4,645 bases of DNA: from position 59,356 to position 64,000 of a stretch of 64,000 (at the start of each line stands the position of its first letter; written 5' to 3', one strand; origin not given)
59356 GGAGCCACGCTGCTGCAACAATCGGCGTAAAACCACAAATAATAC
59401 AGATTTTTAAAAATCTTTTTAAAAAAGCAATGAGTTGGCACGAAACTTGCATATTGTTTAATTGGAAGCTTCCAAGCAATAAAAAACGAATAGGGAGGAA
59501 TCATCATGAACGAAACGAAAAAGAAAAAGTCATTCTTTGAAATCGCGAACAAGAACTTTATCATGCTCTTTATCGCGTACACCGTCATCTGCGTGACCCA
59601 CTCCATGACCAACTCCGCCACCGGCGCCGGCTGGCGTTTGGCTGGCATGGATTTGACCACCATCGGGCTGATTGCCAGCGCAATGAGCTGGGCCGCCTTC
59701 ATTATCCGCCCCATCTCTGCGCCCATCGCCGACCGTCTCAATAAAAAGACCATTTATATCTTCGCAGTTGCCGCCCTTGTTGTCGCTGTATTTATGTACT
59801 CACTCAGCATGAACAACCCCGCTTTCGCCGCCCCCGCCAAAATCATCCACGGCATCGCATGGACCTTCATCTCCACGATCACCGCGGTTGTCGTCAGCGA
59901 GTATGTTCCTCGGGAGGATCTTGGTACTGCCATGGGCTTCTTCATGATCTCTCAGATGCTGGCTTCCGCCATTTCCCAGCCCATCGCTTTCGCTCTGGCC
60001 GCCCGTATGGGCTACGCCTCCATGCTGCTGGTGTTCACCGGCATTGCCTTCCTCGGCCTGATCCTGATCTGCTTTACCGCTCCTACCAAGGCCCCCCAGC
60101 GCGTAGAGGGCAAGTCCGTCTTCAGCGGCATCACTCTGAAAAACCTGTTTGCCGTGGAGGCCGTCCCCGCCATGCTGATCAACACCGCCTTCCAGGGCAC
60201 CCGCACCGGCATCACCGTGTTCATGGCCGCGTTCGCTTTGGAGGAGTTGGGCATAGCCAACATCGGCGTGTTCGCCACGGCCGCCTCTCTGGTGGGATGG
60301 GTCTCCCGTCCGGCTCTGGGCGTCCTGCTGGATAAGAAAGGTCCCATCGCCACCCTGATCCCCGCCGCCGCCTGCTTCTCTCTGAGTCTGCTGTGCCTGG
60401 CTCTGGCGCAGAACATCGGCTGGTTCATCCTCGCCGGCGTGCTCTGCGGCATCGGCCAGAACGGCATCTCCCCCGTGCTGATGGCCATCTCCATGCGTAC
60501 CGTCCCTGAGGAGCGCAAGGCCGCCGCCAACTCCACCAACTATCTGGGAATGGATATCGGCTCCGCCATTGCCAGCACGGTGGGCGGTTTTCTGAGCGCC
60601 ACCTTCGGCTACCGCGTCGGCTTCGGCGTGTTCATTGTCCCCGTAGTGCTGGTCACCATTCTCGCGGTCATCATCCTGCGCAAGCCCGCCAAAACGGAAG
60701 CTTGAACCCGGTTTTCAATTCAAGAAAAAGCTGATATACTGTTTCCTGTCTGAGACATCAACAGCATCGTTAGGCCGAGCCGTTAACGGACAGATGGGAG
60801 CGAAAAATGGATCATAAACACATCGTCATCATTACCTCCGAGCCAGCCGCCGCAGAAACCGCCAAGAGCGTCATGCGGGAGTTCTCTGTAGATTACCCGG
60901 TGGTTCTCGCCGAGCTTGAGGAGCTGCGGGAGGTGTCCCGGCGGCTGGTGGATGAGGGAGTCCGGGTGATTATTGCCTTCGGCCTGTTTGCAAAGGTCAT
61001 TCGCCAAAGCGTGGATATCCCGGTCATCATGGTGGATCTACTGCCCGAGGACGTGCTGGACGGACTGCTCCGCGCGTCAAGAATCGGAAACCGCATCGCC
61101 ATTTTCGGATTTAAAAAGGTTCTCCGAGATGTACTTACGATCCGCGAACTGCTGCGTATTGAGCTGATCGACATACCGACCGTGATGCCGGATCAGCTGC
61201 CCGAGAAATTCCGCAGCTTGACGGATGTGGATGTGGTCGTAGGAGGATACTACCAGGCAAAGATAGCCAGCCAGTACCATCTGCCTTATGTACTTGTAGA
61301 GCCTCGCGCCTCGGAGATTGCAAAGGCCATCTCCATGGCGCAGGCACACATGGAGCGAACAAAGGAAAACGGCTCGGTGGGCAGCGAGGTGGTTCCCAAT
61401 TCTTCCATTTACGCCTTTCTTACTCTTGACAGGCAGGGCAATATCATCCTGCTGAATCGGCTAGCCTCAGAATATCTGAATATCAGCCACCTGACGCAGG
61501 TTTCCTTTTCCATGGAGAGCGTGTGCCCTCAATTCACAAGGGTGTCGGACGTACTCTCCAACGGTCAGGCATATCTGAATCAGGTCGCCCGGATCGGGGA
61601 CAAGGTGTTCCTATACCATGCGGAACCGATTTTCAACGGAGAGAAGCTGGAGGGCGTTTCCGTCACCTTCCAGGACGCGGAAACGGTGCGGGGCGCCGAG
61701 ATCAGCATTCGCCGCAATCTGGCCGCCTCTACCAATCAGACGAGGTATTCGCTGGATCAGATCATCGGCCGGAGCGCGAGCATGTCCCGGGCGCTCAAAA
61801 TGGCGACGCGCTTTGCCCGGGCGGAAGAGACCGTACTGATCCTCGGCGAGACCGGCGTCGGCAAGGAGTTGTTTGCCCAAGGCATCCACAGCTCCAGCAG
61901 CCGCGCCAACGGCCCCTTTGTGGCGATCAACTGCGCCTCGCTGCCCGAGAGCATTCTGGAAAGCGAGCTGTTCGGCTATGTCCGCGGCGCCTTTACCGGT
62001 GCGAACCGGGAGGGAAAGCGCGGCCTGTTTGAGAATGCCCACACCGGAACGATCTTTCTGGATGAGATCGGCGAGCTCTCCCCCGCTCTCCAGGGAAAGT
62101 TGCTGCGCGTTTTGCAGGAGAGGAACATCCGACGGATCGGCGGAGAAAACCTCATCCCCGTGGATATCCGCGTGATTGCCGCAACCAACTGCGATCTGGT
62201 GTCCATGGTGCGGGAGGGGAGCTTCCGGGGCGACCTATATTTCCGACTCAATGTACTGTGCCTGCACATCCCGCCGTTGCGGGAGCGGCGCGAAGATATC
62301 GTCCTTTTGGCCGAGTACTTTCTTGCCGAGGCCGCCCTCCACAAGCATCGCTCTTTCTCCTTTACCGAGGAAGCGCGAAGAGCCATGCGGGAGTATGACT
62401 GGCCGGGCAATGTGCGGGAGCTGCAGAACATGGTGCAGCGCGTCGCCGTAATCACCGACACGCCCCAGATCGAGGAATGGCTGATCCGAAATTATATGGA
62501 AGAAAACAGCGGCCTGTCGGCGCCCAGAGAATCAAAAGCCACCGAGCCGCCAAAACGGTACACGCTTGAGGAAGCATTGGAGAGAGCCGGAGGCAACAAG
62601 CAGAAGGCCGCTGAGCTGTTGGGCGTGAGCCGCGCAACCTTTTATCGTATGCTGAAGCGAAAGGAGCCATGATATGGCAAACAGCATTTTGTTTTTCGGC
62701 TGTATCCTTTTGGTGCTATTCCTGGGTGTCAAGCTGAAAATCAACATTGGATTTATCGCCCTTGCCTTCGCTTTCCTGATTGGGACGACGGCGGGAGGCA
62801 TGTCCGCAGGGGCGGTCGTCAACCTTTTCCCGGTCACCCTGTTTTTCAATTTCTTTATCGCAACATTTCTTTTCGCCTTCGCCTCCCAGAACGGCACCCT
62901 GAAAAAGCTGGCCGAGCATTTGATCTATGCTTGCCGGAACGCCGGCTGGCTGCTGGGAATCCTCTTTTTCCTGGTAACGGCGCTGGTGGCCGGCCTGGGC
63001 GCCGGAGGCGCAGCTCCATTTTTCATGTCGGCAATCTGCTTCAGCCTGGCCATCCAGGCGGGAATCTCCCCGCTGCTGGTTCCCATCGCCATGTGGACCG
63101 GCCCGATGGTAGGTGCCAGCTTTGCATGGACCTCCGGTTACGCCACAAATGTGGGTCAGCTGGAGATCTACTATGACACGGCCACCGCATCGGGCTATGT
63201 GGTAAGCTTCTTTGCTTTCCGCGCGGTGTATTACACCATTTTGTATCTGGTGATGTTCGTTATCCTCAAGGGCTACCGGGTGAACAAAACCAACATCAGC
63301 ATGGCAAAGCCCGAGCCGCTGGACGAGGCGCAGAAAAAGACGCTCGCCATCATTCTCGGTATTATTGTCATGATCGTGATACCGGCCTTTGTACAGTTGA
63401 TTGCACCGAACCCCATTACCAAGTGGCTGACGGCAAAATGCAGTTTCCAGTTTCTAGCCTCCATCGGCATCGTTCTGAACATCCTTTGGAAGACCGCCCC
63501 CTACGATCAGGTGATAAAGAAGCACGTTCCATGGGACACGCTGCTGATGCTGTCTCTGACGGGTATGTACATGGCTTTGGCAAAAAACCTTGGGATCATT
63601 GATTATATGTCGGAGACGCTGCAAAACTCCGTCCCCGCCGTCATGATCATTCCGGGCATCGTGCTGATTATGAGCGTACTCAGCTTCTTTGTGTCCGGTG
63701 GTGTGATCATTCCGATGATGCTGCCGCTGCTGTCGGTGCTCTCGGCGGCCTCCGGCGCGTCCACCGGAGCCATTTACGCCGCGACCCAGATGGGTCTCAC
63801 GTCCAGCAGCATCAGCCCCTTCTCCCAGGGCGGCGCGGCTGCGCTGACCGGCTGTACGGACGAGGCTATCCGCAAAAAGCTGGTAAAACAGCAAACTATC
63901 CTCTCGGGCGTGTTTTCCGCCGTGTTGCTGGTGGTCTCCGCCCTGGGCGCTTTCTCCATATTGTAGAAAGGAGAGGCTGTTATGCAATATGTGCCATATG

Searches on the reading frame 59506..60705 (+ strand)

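Call 77: search_protein_families(library=pfam, proteins=[window:59506-60705:+])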
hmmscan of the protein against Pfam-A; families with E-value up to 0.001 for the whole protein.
window:59506-60705:+ (399 aa): 2 families
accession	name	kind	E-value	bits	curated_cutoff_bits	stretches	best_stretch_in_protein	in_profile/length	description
PF07690.21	MFS_1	-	7.5e-43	147.2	33.4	2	226-396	5-177/347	Major Facilitator Superfamily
PF00083.30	Sugar_tr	-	1.7e-05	24.3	22.3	0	49-190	44-190/452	Sugar (and other) transporter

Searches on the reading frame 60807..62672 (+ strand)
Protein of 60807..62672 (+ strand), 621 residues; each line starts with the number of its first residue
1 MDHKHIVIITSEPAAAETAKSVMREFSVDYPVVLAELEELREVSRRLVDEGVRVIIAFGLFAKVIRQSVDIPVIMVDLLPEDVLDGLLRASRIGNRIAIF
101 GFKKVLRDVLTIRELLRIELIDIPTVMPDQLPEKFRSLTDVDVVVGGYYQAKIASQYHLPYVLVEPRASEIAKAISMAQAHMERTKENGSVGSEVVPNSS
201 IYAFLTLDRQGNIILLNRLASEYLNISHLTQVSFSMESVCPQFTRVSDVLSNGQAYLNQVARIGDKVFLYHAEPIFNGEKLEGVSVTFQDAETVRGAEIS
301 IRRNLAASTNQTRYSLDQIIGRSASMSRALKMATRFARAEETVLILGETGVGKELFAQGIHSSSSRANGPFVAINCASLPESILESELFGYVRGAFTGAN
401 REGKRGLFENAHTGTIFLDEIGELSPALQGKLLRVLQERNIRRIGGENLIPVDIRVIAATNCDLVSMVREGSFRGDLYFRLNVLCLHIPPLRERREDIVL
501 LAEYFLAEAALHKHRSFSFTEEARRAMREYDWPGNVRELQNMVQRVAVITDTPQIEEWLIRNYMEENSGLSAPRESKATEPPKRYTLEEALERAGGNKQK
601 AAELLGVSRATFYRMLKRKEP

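Call 77: search_protein_families(library=pfam, proteins=[window:60807-62672:+])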
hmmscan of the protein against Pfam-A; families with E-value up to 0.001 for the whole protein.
window:60807-62672:+ (621 aa): 13 families
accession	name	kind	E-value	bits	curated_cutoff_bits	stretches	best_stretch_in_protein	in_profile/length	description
PF00158.32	Sigma54_activat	-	1.1e-67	227.4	20.2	1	319-486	1-167/168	Sigma-54 interaction domain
PF06506.16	PrpR_N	-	2.8e-26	92.5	29.1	1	28-185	5-164/167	Propionate catabolism activator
PF25601.1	AAA_lid_14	-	5.1e-22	77.9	27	1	492-568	1-78/87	AAA+ ATPase lid domain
PF14532.12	Sigma54_activ_2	-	1.3e-19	71.2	25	1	320-491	1-138/138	Sigma-54 interaction domain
PF02954.25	HTH_8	-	5e-11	42.6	22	1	587-618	10-41/42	Bacterial regulatory protein, Fis family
PF07728.20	AAA_5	-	2e-07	31.5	22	1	343-461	2-122/139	AAA domain (dynein-related subfamily)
PF00004.35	AAA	-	3.1e-05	24.9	21.2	1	343-461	1-109/131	ATPase family associated with various cellular activities (AAA)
PF01078.27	Mg_chelatase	-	3.2e-05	23.9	20.3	0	395-462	89-158/207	Magnesium chelatase, subunit ChlI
PF07724.20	AAA_2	-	5.3e-05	23.8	27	1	341-464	4-127/166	AAA domain (Cdc48 subfamily)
PF20432.4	Xre-like-HTH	-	0.0002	22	25.8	1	586-620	14-48/63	Antitoxin Xre-like helix-turn-helix domain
PF13384.12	HTH_23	-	0.0004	20.6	24.6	0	593-618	15-40/50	Homeodomain-like domain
PF13551.12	HTH_29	-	0.00046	20.7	28.1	0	592-618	8-35/64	Winged helix-turn helix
PF12728.13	HTH_17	-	0.00057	20.5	27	0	600-620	6-26/51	Helix-turn-helix domain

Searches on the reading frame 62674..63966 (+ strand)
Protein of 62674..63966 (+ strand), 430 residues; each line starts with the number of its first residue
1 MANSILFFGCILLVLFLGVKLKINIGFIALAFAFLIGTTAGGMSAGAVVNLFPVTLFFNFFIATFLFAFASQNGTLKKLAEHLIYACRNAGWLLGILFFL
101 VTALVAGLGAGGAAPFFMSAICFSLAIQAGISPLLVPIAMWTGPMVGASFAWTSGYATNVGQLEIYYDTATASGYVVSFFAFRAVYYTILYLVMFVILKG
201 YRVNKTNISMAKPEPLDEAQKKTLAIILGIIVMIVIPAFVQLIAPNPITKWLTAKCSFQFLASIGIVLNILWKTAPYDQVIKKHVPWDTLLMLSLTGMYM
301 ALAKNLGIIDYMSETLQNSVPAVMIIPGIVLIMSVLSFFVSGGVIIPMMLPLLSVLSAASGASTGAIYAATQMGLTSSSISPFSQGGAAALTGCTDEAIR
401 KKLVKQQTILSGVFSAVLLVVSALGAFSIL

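Call 83: search_protein_families(library=pfam, proteins=[window:62674-63966:+])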
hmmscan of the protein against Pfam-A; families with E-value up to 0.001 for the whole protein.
window:62674-63966:+ (430 aa): 3 families
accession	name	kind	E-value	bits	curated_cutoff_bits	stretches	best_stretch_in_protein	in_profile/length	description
PF07158.17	MatC_N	-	1.3e-22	80.9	23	1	1-147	1-148/149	Dicarboxylate carrier protein MatC N-terminus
PF03600.22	CitMHS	-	3.6e-12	46.5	31.9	1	20-362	8-323/336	Citrate transporter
PF00939.25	Na_sulph_symp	-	0.00063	19.3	27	0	180-420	223-460/472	Sodium:sulfate symporter transmembrane region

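Call 84: find_encoding_contigs(protein=window:62674-63966:+, flank=10000, max_places=1)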
Protein window:62674-63966:+ (430 aa): 11 contigs read that carry it; 1 place shown.
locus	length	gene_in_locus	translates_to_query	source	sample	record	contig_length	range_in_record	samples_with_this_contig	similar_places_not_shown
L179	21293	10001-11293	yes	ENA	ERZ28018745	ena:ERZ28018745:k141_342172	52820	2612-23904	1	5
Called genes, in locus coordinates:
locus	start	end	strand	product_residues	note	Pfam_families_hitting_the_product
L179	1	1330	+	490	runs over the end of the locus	PF00128:Alpha-amylase, PF02324:Glyco_hydro_70 (faint), PF09154:Alpha-amy_C_pro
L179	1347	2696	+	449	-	PF06081:ArAE_1, PF13515:FUSC_2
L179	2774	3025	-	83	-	PF12637:TSCPD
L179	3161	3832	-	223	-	PF16316:DUF4956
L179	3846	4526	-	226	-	PF09359:VTC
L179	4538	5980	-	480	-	PF00932:LTD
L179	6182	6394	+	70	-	PF01797:Y1_Tnp (weak)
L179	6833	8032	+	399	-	PF00083:Sugar_tr (faint), PF07690:MFS_1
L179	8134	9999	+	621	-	PF06506:PrpR_N, PF00158:Sigma54_activat, PF14532:Sigma54_activ_2, PF07728:AAA_5 (weak), PF25601:AAA_lid_14, PF02954:HTH_8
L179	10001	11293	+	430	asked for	PF03600:CitMHS, PF07158:MatC_N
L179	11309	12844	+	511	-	PF00144:Beta-lactamase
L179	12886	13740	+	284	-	PF00561:Abhydrolase_1, PF12146:Hydrolase_4 (faint), PF12697:Abhydrolase_6 (weak)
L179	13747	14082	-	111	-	-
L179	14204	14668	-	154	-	-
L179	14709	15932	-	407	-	PF17785:PUA_3, PF10672:Methyltrans_SAM, PF01728:FtsJ (weak), PF01170:UPF0020 (weak), PF03602:Cons_hypoth95, PF05175:MTS, PF13847:Methyltransf_31, PF13649:Methyltransf_25, +4 more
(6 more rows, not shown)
